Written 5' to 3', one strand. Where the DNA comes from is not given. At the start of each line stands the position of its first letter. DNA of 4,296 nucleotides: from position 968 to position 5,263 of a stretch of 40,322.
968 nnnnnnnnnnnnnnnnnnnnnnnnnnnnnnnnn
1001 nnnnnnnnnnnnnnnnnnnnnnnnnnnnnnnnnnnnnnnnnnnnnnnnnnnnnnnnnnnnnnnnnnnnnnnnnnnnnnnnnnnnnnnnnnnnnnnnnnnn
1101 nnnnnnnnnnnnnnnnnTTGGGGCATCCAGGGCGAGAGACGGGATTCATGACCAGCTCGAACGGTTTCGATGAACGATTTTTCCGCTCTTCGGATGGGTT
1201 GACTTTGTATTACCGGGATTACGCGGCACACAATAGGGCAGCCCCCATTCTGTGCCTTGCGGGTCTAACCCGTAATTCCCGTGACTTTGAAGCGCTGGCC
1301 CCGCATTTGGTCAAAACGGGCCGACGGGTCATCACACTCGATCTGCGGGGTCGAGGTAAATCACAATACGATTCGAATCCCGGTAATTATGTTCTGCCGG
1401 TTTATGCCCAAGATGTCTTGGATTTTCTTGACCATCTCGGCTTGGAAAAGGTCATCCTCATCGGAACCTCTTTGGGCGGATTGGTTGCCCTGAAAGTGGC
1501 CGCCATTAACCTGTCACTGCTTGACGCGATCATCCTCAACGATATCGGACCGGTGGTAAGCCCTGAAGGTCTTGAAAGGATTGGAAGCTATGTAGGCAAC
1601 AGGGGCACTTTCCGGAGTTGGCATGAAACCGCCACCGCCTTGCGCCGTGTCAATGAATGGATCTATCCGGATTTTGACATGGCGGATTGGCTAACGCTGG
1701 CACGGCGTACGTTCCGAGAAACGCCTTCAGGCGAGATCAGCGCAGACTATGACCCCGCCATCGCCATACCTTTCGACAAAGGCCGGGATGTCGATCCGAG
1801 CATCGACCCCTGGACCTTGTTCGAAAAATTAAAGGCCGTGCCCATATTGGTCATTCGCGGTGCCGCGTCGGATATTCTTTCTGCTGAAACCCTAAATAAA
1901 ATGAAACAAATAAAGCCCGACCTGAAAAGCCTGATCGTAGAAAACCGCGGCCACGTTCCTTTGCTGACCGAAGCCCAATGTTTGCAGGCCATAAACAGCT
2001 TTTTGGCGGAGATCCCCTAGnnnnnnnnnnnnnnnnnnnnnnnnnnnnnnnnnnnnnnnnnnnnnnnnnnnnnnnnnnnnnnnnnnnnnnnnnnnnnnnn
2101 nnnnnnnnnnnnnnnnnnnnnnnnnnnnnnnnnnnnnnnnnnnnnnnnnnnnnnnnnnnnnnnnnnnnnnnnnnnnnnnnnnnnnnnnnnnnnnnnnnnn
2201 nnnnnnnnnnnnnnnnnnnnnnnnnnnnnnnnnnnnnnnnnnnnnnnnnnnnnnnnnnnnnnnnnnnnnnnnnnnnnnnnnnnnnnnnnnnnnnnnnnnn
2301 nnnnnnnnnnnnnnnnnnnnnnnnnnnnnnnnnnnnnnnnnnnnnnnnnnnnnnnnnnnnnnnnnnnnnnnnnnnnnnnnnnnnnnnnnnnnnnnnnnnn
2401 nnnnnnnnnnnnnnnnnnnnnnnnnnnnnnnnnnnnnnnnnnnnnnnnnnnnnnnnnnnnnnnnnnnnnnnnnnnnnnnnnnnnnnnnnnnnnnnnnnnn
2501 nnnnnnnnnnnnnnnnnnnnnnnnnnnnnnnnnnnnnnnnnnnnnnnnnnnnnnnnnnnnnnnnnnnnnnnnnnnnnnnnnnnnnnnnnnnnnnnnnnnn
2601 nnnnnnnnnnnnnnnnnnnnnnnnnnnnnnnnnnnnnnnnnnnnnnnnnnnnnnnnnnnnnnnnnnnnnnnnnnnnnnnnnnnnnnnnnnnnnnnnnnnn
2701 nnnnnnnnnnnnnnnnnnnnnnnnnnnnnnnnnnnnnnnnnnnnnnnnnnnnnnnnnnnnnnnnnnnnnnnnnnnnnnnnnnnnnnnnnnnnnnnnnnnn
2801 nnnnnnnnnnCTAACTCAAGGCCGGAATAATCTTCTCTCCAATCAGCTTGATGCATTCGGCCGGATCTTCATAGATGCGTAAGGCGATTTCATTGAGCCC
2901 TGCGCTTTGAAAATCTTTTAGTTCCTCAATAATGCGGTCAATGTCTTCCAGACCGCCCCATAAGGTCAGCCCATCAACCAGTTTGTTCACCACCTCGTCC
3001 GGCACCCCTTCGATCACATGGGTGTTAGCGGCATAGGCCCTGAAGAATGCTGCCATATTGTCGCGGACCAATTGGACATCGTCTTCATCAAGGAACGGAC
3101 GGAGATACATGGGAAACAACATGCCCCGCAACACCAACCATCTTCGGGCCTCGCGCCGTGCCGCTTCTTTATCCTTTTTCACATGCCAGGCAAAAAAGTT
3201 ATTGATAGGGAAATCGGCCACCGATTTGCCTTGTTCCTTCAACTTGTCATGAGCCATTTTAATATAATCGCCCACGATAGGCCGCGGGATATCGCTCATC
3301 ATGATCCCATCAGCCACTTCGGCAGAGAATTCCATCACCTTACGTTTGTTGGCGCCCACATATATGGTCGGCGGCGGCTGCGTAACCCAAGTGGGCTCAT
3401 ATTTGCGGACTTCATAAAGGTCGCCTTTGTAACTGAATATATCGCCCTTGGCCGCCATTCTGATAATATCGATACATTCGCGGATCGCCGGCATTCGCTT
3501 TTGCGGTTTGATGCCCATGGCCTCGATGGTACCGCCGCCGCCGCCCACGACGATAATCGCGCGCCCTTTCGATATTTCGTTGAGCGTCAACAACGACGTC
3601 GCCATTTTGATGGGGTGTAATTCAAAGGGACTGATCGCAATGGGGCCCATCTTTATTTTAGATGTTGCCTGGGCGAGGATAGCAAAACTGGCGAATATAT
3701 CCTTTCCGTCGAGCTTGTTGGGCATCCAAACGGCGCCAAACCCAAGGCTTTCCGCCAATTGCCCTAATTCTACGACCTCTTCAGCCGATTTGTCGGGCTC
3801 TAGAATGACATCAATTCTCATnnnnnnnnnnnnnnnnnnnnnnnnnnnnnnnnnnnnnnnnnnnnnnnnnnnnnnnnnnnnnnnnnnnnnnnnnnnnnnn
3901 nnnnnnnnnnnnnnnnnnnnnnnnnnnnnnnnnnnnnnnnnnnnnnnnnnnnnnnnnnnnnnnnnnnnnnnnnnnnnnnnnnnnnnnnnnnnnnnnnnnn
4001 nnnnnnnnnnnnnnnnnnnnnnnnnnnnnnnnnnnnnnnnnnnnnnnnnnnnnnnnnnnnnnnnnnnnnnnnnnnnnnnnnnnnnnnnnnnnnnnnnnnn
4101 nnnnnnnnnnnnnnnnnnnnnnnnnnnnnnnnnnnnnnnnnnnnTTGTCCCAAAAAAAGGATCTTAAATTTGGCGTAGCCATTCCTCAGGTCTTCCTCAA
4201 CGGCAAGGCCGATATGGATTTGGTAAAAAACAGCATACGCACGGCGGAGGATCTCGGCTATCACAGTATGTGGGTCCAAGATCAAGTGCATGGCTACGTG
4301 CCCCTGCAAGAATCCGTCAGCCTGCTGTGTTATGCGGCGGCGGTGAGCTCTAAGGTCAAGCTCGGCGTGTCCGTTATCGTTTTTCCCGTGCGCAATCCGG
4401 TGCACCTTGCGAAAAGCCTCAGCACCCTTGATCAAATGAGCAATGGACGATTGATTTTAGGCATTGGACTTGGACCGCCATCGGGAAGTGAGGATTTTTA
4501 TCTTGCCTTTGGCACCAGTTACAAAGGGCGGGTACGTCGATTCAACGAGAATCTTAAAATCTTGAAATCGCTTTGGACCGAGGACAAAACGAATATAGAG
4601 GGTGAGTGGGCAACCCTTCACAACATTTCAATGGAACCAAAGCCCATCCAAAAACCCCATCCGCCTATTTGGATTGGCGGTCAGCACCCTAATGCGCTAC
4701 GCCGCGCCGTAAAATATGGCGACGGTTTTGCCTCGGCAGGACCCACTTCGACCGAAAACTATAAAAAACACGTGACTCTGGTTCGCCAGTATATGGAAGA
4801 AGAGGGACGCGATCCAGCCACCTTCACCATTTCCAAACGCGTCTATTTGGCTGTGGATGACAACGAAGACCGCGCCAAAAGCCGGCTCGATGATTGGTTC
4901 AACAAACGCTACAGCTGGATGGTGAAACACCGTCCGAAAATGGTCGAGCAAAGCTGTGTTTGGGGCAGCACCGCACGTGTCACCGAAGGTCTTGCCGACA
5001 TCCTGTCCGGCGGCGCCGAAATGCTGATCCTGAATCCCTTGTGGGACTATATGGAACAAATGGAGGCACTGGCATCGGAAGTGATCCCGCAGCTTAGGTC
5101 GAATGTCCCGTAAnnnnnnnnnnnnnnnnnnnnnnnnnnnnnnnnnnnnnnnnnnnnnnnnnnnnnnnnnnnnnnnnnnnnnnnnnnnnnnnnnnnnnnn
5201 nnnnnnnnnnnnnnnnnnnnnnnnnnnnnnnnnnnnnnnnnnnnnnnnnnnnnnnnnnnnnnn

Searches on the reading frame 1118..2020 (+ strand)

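Call 6: search_protein_families(library=pfam, proteins=[window:1118-2020:+], max_evalue=0.001)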
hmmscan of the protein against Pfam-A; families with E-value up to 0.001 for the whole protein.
window:1118-2020:+ (300 aa): 3 families
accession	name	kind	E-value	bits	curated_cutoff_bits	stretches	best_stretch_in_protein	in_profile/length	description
PF00561.26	Abhydrolase_1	-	4.1e-24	86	25.8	1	43-285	2-244/245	alpha/beta hydrolase fold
PF12697.13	Abhydrolase_6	-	1.7e-18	68.5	26.3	1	44-284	1-210/217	Alpha/beta hydrolase family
PF12146.15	Hydrolase_4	-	6e-10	39.3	27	1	42-140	5-106/239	Serine aminopeptidase, S33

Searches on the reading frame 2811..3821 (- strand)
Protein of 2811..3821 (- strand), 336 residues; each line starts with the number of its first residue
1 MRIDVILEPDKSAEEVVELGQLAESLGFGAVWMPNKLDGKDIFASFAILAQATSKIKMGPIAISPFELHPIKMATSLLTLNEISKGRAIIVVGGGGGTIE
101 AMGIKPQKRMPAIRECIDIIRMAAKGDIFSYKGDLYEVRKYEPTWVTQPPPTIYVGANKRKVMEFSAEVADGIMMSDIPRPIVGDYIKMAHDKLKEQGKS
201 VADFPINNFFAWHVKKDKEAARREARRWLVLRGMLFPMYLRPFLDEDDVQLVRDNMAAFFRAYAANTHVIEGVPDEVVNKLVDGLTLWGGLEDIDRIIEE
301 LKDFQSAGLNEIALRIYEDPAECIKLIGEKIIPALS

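Call 6: search_protein_families(library=pfam, proteins=[window:2811-3821:-], max_evalue=0.001)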
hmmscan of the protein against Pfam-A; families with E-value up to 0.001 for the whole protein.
window:2811-3821:- (336 aa): 1 family
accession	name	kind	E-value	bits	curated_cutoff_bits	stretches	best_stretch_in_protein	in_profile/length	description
PF00296.26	Bac_luciferase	-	1.2e-45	156.7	27.9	1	11-310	19-313/314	Luciferase-like monooxygenase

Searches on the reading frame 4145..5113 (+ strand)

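Call 6: search_protein_families(library=pfam, proteins=[window:4145-5113:+], max_evalue=0.001)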
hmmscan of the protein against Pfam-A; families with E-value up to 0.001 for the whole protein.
window:4145-5113:+ (322 aa): 1 family
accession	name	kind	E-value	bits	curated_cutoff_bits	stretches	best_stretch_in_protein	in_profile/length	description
PF00296.26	Bac_luciferase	-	8.3e-56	190.1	27.9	1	15-290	9-311/314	Luciferase-like monooxygenase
